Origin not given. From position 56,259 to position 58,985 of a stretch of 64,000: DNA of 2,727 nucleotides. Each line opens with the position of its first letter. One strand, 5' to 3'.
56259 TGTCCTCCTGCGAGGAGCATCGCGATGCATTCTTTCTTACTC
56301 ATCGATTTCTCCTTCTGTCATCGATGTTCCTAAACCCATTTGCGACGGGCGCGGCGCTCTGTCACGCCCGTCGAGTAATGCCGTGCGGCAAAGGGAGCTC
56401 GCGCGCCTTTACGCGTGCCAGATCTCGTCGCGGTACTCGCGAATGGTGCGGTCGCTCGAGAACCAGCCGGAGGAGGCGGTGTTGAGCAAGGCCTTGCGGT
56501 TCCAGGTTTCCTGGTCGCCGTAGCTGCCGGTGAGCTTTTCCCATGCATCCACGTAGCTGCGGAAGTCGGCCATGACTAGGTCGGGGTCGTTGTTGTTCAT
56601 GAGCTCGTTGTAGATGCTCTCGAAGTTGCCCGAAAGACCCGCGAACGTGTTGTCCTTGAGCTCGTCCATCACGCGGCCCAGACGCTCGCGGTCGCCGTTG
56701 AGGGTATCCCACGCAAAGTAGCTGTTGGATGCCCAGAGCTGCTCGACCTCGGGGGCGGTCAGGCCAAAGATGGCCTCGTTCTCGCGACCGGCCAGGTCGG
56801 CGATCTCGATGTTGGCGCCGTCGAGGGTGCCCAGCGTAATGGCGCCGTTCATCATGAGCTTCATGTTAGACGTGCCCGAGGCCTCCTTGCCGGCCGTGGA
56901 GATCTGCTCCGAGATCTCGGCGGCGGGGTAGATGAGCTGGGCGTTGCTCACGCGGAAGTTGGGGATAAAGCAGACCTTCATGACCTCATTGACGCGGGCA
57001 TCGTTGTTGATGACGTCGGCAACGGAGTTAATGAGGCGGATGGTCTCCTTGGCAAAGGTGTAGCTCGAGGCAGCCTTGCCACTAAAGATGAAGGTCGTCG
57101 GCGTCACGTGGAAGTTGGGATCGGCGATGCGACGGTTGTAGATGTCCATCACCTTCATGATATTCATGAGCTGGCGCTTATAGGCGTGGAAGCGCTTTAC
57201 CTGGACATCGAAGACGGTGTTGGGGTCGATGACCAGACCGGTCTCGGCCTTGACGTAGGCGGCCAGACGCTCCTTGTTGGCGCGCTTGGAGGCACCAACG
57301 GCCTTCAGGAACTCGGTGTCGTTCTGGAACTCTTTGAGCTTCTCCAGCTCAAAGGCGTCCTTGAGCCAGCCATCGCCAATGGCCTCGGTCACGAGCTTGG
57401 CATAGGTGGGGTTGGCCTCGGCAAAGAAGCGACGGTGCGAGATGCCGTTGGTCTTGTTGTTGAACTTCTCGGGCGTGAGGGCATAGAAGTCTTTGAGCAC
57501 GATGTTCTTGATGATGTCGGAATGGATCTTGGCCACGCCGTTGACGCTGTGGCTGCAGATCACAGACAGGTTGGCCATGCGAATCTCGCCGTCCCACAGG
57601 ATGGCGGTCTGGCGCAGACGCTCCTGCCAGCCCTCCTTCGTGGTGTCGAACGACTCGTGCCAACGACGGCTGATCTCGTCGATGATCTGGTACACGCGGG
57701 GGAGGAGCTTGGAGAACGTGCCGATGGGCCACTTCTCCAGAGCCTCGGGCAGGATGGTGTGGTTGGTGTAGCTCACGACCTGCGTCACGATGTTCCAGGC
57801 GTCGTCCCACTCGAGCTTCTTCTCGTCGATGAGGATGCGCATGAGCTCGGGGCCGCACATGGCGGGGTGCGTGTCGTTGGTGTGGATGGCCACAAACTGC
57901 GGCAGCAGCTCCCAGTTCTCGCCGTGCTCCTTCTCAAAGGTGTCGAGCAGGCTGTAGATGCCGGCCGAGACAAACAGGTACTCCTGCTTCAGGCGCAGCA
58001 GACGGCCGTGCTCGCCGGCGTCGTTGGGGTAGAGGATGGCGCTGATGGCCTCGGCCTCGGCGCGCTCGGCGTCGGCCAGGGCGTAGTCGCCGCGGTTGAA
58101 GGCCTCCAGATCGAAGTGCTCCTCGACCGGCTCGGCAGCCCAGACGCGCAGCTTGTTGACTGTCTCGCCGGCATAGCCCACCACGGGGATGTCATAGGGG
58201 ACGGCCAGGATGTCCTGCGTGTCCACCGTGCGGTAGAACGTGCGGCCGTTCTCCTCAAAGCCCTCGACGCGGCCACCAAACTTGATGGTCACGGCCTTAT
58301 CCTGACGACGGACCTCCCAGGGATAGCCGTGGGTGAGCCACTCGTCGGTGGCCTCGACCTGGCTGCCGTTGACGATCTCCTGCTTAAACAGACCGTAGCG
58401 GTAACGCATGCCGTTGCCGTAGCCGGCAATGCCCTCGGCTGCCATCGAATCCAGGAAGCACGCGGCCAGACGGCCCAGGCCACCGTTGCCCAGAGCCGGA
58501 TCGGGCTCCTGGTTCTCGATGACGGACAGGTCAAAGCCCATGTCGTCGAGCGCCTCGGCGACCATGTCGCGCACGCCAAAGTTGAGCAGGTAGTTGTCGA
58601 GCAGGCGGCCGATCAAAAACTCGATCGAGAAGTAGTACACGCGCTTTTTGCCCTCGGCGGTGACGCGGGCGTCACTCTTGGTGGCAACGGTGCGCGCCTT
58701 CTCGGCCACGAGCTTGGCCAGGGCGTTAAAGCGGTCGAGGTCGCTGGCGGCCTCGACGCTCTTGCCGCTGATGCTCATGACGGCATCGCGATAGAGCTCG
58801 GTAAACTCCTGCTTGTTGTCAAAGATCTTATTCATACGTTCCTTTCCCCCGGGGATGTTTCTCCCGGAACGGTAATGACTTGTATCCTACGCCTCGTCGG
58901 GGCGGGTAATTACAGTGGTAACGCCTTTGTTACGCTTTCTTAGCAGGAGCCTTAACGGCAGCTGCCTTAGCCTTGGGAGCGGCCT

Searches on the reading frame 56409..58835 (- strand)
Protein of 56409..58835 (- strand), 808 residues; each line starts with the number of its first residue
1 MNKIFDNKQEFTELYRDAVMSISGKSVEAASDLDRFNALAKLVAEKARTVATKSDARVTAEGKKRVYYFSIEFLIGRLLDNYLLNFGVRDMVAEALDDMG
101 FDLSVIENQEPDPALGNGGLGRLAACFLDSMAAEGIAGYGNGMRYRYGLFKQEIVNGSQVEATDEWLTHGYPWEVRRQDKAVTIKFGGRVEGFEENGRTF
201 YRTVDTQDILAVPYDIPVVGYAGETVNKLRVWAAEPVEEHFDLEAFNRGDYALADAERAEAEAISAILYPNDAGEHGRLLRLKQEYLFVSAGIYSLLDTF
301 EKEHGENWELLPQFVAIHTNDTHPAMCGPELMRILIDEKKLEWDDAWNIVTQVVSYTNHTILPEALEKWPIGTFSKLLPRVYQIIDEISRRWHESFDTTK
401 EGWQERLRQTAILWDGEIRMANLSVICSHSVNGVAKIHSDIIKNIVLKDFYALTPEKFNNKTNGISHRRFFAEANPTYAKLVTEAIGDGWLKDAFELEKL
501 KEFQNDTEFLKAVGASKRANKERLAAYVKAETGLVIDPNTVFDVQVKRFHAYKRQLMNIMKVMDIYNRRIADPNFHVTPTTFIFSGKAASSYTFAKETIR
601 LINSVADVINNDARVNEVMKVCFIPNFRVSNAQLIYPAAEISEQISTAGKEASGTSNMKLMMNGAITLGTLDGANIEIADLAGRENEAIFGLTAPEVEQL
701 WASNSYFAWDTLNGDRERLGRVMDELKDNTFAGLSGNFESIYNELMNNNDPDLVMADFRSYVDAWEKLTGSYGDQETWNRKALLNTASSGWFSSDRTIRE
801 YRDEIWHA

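Call 3: search_protein_families(library=pfam, proteins=[window:56409-58835:-])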
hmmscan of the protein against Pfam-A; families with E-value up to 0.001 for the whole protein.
window:56409-58835:- (808 aa): 1 family
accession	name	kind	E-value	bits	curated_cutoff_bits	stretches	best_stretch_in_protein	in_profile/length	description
PF00343.26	Phosphorylase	-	6.6e-297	987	27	1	97-807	2-712/713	Carbohydrate phosphorylase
